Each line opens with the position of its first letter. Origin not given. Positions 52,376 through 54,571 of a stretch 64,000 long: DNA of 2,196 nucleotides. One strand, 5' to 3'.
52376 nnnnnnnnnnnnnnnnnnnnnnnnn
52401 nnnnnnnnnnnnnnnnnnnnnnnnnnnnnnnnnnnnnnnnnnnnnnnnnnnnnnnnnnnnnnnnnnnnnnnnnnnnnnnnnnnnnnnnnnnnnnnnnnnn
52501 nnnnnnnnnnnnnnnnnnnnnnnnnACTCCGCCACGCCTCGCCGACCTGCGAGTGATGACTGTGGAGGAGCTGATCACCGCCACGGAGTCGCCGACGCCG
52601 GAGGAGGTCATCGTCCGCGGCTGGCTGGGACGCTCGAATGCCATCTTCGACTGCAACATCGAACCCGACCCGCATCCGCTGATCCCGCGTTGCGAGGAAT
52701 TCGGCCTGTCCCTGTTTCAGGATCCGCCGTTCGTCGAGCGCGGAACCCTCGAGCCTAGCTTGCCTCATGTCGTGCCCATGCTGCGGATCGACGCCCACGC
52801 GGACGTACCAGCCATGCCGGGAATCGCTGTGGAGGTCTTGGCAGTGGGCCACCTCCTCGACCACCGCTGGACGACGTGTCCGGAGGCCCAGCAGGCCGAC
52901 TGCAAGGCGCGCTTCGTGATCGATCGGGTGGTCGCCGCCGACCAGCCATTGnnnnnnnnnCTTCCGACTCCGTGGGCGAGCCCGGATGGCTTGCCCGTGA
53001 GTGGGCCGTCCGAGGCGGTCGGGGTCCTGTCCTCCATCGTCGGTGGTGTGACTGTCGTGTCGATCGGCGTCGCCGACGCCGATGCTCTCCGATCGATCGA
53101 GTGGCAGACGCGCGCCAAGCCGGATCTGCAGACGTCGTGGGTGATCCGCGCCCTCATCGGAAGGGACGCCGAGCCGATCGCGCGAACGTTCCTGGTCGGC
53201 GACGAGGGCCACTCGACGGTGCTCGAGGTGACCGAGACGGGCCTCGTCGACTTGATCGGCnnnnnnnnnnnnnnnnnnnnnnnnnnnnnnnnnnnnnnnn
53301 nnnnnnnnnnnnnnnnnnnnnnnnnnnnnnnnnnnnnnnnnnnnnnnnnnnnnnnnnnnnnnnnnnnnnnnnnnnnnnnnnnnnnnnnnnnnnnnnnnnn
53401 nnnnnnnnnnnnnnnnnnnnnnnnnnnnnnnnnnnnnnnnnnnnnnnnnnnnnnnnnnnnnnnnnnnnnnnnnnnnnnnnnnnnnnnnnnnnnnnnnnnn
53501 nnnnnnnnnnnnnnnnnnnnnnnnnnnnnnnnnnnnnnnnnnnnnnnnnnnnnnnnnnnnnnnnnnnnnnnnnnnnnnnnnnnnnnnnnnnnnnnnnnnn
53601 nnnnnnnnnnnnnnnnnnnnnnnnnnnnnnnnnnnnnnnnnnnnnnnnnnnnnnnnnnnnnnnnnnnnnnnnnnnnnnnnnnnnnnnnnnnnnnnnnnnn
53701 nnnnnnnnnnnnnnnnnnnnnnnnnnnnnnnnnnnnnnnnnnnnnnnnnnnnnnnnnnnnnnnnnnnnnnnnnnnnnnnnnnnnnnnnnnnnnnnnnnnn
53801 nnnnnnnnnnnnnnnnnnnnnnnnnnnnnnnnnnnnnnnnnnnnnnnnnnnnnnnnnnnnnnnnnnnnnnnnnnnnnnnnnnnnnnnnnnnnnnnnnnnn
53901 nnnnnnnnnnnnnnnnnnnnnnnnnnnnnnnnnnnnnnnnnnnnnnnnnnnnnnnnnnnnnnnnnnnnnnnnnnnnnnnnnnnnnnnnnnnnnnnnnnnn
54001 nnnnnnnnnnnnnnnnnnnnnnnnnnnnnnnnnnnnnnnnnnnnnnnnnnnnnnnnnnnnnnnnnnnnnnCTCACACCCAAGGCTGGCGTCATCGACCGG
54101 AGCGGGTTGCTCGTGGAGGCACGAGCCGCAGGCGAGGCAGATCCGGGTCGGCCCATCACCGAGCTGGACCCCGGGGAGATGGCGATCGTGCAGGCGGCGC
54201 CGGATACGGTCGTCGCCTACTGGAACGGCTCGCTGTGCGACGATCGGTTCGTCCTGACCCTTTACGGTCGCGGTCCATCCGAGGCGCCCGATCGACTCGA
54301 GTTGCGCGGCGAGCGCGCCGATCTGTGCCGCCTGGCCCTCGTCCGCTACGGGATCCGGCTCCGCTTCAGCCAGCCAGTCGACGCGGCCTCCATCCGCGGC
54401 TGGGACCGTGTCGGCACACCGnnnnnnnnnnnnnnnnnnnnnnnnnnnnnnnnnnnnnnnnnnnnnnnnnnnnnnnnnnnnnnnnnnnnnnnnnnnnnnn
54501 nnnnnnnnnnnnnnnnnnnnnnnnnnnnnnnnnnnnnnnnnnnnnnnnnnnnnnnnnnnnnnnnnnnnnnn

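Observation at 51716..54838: Giant anti-sigma factor with an internally duplicated Cys-containing extracytoplasmic module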

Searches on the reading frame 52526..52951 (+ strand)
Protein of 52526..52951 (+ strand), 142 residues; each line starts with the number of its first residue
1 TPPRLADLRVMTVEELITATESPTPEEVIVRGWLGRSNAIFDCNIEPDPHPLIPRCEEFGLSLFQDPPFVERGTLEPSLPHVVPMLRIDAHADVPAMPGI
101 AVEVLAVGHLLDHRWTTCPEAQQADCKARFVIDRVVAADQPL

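Call 20: search_solved_structures(query=A1, max_evalue=10)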
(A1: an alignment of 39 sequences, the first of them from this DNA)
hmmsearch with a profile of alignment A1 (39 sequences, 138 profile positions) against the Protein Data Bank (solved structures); distinct sequences matched with E-value up to 10: 0.

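Call 26: predict_structure(alignment_id=A1)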
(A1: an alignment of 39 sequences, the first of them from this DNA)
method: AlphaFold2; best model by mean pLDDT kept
length: 142 residues; sequences in the alignment: 39
mean_pLDDT: 90.3   pTM: 0.84
mean pLDDT of the five models: 90.3, 90.2, 89.4, 89.0, 88.9
residues with pLDDT >= 90: 86; 70-90: 53; 50-70: 3; < 50: 0
segments of 3 or more residues with pLDDT < 50: none
pLDDT, mean of each block of 10 residues (from residue 1): 86 97 96 91 87 87 87 79 88 86 96 96 96 95 84
secondary structure, 60 per line:
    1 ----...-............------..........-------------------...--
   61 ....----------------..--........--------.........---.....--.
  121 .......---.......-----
elements in order: E9-12 H13-20 E27-36 E61-64 E85-92 E101-109 H113-117 H120-127 E131-137

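Call 29: search_protein_representatives(alignment_id=A1)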
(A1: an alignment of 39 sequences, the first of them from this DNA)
Query: 39 sequences, 138 profile positions. Proteins with E-value up to 0.001 (for the whole library): 727; up to 1e-10: 395; up to 1e-30: 123. The best 150 are listed.
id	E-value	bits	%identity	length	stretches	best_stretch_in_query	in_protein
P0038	1.5e-90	316.9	-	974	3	2-136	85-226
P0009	3.6e-88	309.2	-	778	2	2-137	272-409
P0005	3.2e-81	286.7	-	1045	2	1-137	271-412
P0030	2.1e-80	284.0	-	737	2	1-137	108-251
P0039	1.3e-78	278.3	-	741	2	3-137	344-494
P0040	6.8e-74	262.9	-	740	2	2-137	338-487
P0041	2.8e-71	254.5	-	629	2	2-137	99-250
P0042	5.2e-71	253.6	-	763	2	2-137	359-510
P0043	7.0e-71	253.2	-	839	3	2-137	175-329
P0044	2.0e-70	251.7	-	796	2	4-137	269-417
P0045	4.0e-69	247.5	-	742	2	2-137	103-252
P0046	4.3e-68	244.1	-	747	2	6-137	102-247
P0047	7.8e-68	243.3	-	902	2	5-137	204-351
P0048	1.5e-66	239.1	-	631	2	2-136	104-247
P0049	2.1e-64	232.2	-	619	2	2-137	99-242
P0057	4.9e-53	195.4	-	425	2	5-137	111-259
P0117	3.4e-36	140.8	-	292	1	2-137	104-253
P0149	1.0e-31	126.3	-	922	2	2-137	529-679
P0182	8.9e-28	113.6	-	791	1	11-137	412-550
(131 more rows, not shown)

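Call 33: find_encoding_contigs(protein=P0057, flank=3000, max_places=2)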
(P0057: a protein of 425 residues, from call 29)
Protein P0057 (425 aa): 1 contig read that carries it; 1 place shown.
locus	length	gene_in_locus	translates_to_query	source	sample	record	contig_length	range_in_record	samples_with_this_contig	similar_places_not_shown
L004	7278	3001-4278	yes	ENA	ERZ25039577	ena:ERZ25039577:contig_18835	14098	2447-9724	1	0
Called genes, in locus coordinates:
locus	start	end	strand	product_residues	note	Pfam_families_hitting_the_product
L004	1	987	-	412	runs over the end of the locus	PF01261:AP_endonuc_2, PF01408:GFO_IDH_MocA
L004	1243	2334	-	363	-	PF00070:Pyr_redox (faint), PF01134:GIDA (faint), PF01266:DAO, PF03486:HI0933_like (faint), PF07992:Pyr_redox_2 (weak), PF12831:FAD_oxidored (weak), PF13738:Pyr_redox_3 (faint), PF13450:NAD_binding_8 (weak)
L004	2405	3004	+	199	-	PF07638:Sigma70_ECF, PF04542:Sigma70_r2, PF08281:Sigma70_r4_2, PF04545:Sigma70_r4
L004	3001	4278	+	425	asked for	-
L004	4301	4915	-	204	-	PF07969:Amidohydro_3, PF01979:Amidohydro_1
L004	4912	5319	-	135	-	PF12890:DHOase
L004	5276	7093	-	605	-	PF00156:Pribosyltran, PF02729:OTCace_N, PF00185:OTCace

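Call 34: find_encoding_contigs(protein=P0117, flank=3000, max_places=2)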
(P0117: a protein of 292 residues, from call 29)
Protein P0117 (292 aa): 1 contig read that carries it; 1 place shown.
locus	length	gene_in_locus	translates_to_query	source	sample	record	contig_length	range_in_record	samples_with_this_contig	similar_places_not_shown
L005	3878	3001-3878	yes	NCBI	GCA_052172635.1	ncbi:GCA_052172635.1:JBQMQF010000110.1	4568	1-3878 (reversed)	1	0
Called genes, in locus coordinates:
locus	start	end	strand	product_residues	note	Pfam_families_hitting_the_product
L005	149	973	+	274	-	PF01656:CbiA, PF02374:ArsA_ATPase (weak), PF06564:CBP_BcsQ, PF09140:MipZ (weak), PF10609:ParA (weak), PF13614:AAA_31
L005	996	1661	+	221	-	PF00990:GGDEF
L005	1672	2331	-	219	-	PF00265:TK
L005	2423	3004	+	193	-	PF07638:Sigma70_ECF (faint), PF04542:Sigma70_r2, PF08281:Sigma70_r4_2, PF04545:Sigma70_r4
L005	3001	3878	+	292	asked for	?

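Call 35: find_encoding_contigs(protein=P0149, flank=3000, max_places=2)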
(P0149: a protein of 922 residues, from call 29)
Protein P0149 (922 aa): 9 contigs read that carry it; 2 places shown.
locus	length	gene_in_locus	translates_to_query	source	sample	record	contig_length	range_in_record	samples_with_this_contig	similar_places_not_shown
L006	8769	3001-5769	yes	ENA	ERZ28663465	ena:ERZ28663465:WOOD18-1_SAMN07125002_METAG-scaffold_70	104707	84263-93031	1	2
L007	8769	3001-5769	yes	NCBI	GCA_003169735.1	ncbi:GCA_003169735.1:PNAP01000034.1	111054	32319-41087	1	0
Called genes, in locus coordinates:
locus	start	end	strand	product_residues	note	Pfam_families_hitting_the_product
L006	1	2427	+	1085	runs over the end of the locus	-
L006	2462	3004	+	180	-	PF04542:Sigma70_r2, PF08281:Sigma70_r4_2, PF04545:Sigma70_r4 (weak)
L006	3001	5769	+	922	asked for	-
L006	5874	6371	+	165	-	-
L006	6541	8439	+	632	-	PF05544:Pro_racemase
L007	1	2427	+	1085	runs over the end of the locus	-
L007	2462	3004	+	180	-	PF04542:Sigma70_r2, PF08281:Sigma70_r4_2, PF04545:Sigma70_r4 (weak)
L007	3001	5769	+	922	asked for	-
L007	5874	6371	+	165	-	-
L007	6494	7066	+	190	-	-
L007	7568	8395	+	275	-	PF05544:Pro_racemase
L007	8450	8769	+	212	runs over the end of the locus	PF04542:Sigma70_r2, PF08281:Sigma70_r4_2, PF04545:Sigma70_r4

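Call 36: find_encoding_contigs(protein=P0182, flank=3000, max_places=2)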
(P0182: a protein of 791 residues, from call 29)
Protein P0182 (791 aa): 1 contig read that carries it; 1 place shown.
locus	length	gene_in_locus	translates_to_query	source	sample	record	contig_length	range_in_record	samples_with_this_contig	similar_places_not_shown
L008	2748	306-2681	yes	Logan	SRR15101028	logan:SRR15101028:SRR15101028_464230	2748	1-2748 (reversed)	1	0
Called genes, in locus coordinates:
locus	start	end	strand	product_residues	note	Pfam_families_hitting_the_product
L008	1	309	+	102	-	?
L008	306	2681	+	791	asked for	-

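Call 50: search_protein_families(library=pfam, alignment_id=A4, max_evalue=0.01)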
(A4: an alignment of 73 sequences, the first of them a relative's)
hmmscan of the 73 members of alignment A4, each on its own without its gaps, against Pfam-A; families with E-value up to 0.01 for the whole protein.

A. member 1, P0038 (974 aa): 0 families

B. families by the number of members that match (of 73 scanned): 1 family
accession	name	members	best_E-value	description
PF21784.3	Bflower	1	0.0062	4-fold beta flower protein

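Call 95: find_homologous_proteins(query=A1, max_evalue=0.001)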
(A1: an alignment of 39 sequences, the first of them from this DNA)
Query A1 (39 sequences) (142 aa, profile of the alignment): 69 proteins with E <= 0.001 among 3415 candidates.
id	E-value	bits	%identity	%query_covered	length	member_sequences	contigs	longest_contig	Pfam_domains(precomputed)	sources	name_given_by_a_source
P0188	3.1e-39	152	30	94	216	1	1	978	-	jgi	-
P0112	3.9e-36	142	31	92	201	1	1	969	-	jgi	jgi:hypothetical protein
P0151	4.2e-31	126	27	89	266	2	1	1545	-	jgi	-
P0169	5.5e-29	119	30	95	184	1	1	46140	-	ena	-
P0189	3.5e-25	107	42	25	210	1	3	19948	-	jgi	jgi:hypothetical protein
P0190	1.0e-24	105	44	25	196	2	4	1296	-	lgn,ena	-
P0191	9.0e-23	99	50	24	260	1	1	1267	-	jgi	jgi:hypothetical protein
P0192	1.0e-22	99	36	25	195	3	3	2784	-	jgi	jgi:hypothetical protein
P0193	3.8e-22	97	23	97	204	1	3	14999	-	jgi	jgi:hypothetical protein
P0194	1.5e-21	95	36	25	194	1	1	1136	-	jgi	jgi:hypothetical protein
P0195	1.5e-21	95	39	25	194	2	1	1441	-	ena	-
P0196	1.6e-21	95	-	-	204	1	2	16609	-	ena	-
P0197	1.8e-21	95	46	25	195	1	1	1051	-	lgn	-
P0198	2.5e-21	94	39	25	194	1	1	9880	-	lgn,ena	-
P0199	3.0e-21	94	39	25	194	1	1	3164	-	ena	-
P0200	4.9e-21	93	34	35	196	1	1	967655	-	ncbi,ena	-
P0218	5.5e-19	87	39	25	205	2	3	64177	-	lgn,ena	-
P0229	1.1e-15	76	26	89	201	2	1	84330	-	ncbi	ncbi:MAG: hypothetical protein V4515_13175 [Chloroflexota bacterium]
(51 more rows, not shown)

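Call 97: find_encoding_contigs(protein=P0200, flank=4000, max_places=2)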
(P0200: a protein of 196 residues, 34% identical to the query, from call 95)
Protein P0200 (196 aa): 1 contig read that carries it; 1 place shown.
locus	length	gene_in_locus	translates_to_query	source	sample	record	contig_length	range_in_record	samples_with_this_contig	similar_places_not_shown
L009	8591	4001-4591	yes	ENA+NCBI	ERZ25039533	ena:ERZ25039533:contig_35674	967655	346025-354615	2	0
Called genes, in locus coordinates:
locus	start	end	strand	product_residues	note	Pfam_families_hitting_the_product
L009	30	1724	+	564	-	PF00282:Pyridoxal_deC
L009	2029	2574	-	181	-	-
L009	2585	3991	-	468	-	PF01266:DAO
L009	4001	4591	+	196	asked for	-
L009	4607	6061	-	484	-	PF07969:Amidohydro_3, PF01979:Amidohydro_1, PF12890:DHOase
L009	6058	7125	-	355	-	PF02729:OTCace_N, PF00185:OTCace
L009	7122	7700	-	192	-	PF00156:Pribosyltran, PF14681:UPRTase (weak)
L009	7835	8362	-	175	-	-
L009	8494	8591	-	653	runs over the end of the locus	-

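Call 98: find_encoding_contigs(protein=P0229, flank=4000, max_places=2)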
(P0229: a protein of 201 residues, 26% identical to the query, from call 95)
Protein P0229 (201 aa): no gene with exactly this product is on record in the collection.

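Call 99: find_encoding_contigs(protein=P0218, flank=4000, max_places=2)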
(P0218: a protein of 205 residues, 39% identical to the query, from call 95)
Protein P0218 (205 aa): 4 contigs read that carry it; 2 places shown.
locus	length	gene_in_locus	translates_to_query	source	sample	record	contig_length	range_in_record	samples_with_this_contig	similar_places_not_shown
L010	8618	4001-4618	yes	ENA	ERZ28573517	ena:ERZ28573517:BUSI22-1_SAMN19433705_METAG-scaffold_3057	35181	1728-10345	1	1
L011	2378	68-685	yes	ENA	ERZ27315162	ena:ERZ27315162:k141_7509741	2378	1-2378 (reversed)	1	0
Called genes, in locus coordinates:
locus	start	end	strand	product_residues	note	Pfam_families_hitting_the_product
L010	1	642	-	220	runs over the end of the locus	-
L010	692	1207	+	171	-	PF00583:Acetyltransf_1, PF13673:Acetyltransf_10, PF13508:Acetyltransf_7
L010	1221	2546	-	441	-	PF00201:UDPGT, PF04101:Glyco_tran_28_C, PF06722:EryCIII-like_C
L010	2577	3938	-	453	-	PF01266:DAO, PF03486:HI0933_like (faint), PF13450:NAD_binding_8 (weak), PF13738:Pyr_redox_3 (faint)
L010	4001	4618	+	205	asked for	-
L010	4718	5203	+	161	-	PF04542:Sigma70_r2, PF07638:Sigma70_ECF (weak), PF08281:Sigma70_r4_2, PF04545:Sigma70_r4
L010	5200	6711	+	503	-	-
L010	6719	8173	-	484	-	PF07969:Amidohydro_3, PF01979:Amidohydro_1, PF12890:DHOase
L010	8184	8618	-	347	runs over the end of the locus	PF02729:OTCace_N, PF00185:OTCace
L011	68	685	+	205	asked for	-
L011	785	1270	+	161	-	PF04542:Sigma70_r2, PF07638:Sigma70_ECF (weak), PF08281:Sigma70_r4_2, PF04545:Sigma70_r4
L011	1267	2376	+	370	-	?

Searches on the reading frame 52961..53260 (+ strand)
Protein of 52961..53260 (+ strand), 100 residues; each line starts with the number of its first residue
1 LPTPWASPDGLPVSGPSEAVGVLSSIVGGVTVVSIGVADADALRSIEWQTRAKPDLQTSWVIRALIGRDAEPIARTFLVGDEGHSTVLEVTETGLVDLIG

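Call 86: search_solved_structures(query=A7, max_evalue=5)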
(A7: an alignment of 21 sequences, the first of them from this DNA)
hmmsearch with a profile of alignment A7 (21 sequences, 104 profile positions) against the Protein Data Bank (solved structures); distinct sequences matched with E-value up to 5: 2.
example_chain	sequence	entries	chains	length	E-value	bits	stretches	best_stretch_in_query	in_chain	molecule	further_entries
6muk_A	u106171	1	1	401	0.2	14.8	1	12-90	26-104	Peptidase M23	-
3slu_A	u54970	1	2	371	0.24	14.5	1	11-91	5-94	M23 peptidase domain protein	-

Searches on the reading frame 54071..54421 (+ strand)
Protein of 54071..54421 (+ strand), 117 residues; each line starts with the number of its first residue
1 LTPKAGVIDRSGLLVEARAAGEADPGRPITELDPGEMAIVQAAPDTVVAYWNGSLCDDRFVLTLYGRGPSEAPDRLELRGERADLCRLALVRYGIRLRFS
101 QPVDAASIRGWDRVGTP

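Call 85: search_solved_structures(query=A6, max_evalue=5)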
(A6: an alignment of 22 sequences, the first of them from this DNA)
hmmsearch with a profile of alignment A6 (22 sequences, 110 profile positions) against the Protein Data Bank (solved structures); distinct sequences matched with E-value up to 5: 2.
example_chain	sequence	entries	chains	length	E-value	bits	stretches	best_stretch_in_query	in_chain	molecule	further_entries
1hfu_A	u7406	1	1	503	1.3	12.2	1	41-106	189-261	LACCASE 1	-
1a65_A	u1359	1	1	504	1.3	12.2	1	41-106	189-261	LACCASE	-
